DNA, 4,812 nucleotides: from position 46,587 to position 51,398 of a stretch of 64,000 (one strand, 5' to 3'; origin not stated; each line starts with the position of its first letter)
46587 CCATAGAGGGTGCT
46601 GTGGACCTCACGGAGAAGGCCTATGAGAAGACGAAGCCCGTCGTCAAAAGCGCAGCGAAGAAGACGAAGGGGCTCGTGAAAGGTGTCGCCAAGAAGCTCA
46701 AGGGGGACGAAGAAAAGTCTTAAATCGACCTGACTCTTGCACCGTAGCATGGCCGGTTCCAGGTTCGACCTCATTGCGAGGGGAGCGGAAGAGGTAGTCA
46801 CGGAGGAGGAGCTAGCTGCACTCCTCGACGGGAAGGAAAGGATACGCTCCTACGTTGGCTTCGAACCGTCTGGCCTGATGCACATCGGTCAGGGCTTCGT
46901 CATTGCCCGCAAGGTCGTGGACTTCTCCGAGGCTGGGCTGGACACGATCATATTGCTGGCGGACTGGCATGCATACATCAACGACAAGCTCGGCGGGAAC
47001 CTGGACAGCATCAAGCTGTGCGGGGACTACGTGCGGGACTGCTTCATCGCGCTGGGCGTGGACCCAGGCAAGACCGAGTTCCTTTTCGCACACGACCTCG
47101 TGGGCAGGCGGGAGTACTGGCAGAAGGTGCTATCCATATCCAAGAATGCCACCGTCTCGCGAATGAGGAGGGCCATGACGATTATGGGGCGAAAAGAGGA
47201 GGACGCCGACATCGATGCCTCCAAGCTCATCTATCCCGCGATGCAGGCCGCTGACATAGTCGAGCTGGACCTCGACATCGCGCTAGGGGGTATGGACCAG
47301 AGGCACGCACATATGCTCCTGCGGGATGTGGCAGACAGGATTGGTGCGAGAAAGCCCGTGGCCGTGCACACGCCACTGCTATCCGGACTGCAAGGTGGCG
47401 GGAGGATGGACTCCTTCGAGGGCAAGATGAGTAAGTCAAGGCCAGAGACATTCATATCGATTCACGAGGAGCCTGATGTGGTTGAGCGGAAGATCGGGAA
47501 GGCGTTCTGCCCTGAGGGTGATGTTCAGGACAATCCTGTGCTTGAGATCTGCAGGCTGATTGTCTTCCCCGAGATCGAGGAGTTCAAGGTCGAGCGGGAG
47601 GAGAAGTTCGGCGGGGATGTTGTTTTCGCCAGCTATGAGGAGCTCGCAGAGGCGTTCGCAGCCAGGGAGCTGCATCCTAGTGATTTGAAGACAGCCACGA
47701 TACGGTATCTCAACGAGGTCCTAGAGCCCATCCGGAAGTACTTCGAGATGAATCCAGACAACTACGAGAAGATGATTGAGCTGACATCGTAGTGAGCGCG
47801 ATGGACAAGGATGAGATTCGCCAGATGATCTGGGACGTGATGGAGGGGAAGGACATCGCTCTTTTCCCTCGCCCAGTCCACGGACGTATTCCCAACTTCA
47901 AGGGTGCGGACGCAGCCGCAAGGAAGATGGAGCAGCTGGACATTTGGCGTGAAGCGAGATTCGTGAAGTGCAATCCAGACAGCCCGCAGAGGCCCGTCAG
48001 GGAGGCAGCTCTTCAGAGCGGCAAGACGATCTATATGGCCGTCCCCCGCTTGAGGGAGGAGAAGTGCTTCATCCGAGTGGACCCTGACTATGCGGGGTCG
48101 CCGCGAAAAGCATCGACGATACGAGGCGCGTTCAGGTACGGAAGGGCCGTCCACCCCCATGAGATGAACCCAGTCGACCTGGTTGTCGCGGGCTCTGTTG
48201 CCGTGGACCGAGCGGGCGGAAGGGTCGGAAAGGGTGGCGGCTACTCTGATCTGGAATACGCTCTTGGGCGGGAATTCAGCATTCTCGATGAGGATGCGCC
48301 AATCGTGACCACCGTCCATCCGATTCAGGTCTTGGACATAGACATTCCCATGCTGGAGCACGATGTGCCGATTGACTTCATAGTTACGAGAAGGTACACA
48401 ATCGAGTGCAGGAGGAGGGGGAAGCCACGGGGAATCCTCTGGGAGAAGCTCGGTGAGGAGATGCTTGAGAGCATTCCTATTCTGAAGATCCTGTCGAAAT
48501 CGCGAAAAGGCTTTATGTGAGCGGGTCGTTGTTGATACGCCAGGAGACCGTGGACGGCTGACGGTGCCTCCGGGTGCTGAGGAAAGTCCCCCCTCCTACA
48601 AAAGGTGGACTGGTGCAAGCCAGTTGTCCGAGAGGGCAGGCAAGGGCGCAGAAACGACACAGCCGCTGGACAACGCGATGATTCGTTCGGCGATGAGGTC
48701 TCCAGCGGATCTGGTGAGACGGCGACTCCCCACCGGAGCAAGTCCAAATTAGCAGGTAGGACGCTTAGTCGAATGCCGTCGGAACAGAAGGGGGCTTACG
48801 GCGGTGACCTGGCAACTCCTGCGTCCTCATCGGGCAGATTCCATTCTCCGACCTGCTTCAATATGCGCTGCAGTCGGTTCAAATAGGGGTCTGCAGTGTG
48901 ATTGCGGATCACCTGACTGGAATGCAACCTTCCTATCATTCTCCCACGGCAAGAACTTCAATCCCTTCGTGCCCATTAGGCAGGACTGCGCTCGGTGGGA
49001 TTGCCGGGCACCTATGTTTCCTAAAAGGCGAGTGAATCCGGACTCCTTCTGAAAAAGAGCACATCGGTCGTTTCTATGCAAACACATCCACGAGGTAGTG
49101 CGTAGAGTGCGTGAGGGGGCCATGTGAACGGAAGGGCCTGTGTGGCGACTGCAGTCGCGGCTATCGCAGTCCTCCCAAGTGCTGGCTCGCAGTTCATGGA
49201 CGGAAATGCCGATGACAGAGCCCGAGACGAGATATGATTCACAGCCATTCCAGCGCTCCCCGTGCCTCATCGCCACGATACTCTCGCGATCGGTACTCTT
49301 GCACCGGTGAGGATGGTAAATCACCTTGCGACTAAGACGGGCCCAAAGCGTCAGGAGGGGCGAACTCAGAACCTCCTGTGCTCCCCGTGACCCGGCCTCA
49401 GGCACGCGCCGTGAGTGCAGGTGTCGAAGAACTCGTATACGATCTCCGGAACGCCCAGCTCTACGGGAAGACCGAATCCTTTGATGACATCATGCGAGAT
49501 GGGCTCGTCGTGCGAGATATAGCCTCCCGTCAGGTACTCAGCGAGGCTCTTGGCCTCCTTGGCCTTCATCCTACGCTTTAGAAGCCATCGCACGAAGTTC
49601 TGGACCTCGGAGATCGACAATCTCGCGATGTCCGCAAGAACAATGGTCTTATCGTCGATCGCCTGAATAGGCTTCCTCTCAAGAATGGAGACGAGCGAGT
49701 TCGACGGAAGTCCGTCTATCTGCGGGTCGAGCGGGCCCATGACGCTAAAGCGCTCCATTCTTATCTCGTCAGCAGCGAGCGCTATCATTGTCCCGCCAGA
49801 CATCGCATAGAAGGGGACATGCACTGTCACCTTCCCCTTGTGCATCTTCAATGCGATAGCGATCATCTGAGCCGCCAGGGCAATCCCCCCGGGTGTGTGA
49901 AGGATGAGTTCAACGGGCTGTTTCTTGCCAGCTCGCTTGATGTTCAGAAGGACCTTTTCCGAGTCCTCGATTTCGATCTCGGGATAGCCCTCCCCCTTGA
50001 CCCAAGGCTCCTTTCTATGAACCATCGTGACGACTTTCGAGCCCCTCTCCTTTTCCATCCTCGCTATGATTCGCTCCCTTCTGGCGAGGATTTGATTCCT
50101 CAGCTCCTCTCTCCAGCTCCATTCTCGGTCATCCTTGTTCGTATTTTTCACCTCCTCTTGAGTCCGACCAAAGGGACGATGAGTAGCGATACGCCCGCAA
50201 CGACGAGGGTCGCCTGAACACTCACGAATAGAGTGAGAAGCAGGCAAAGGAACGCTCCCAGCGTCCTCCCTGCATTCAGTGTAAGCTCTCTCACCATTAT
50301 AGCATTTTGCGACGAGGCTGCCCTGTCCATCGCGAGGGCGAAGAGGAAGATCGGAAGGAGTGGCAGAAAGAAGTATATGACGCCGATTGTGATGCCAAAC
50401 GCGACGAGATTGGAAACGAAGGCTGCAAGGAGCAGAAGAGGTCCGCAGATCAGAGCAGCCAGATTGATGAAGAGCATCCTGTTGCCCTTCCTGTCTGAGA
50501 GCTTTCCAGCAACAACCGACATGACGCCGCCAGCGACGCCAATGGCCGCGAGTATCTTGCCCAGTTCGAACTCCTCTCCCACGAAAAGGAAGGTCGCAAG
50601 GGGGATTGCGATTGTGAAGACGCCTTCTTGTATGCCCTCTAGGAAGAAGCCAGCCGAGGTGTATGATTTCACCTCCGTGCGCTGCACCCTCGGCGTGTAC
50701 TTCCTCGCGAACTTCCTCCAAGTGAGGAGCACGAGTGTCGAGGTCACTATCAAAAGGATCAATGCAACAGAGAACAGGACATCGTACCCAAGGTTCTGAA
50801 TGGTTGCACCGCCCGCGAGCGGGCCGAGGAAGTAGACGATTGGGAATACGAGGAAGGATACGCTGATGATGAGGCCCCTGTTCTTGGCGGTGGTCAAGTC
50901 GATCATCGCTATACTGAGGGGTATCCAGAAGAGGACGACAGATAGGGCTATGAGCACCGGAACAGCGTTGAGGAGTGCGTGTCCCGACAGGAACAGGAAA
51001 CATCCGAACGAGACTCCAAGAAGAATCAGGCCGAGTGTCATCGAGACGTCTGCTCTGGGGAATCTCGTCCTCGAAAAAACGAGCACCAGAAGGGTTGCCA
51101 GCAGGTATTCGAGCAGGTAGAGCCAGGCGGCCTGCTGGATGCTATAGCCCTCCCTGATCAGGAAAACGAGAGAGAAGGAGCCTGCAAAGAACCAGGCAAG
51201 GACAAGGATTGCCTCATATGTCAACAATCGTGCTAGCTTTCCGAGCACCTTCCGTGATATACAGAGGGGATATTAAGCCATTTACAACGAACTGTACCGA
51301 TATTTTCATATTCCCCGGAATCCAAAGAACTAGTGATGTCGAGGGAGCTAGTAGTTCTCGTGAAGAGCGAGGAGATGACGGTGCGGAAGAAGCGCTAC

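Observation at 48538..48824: Unlisted RNase P RNA overlapping three spurious ORFs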

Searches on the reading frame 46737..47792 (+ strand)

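Call 7: search_protein_families(library=pfam, proteins=[window:46737-47792:+], max_evalue=0.01)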
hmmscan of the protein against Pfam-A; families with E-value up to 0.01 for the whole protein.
window:46737-47792:+ (351 aa): 1 family
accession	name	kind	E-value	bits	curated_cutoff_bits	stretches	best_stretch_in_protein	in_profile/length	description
PF00579.31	tRNA-synt_1b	-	8.9e-50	170.1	21.1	1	33-329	3-291/292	tRNA synthetases class I (W and Y)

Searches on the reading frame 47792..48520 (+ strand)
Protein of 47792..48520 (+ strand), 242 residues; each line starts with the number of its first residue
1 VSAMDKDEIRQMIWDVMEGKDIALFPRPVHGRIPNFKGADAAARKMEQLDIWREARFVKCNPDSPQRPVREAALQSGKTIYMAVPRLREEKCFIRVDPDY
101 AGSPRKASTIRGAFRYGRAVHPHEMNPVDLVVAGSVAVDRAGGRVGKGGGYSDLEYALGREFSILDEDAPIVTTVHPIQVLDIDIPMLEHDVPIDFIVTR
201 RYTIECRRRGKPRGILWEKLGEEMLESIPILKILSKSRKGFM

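Call 6: find_encoding_contigs(protein=window:47792-48520:+, flank=3000, max_places=6)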
Protein window:47792-48520:+ (242 aa): no gene with exactly this product is on record in the collection.

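Call 7: search_protein_families(library=pfam, proteins=[window:47792-48520:+], max_evalue=0.01)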
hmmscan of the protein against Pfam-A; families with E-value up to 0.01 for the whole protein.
window:47792-48520:+ (242 aa): 1 family
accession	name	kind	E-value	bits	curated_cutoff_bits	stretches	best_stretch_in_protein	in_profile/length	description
PF01812.26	5-FTHF_cyc-lig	-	1.3e-28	100.6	27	1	6-199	1-185/186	5-formyltetrahydrofolate cyclo-ligase family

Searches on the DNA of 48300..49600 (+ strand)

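Call 10: search_dna_similar(query=window:48538-48824:+, collection=plasmids, mode=distant, max_rows=5)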
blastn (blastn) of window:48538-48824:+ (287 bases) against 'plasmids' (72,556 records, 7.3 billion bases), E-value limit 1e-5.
No match.

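Call 35: search_rna_families(source=window, start=48300, end=49600, threshold=evalue, max_evalue=1)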
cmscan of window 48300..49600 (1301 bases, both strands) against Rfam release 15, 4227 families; matches with E-value up to 1: 2.
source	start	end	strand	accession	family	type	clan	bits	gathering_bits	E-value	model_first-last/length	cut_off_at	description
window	48542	48810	+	RF00373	RNaseP_arch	Gene; ribozyme;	CL00002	202.8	84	1.2e-60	1-288/288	no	Archaeal RNase P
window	48389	48488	+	RF02216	ZNFX1-AS1_2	Gene; lncRNA;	-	16.4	45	0.33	1-93/93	no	ZNFX1 antisense RNA 1 conserved region 2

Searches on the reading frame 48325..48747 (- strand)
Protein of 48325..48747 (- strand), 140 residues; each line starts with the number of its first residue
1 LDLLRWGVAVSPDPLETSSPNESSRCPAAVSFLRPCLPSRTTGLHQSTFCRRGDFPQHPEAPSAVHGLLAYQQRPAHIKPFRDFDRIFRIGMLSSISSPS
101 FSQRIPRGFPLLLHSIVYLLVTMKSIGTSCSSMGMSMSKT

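Call 7: search_protein_families(library=pfam, proteins=[window:48325-48747:-], max_evalue=0.01)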
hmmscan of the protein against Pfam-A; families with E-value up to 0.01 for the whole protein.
window:48325-48747:- (140 aa): 0 families

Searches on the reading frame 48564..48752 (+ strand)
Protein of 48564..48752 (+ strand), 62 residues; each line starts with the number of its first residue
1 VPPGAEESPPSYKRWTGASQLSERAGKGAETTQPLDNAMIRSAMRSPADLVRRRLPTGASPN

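Call 7: search_protein_families(library=pfam, proteins=[window:48564-48752:+], max_evalue=0.01)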
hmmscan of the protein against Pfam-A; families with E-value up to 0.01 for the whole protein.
window:48564-48752:+ (62 aa): 0 families

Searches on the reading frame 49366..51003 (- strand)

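Call 7: search_protein_families(library=pfam, proteins=[window:49366-51003:-], max_evalue=0.01)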
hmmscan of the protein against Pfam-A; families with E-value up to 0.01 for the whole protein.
window:49366-51003:- (545 aa): 3 families
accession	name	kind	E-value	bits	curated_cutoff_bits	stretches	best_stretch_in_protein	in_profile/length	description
PF01972.22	SDH_protease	-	5.8e-71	239.3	31.3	1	302-527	30-257/286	ClpP-like SDH-type serine proteinase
PF25145.1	NfeD1b_N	-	2.6e-08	34.1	40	1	358-423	26-93/189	NfeD1b, N-terminal domain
PF00574.28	CLP_protease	-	0.00013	22.3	20.2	1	351-414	36-99/182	Clp protease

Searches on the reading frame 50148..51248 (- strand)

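Call 42: search_protein_families(library=pfam, proteins=[window:50148-51248:-], max_evalue=0.001)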
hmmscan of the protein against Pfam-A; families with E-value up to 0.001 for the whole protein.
window:50148-51248:- (366 aa): 1 family
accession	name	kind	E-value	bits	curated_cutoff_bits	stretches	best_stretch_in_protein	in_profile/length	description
PF07690.21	MFS_1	-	2.1e-19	70.1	33.4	2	17-311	10-324/347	Major Facilitator Superfamily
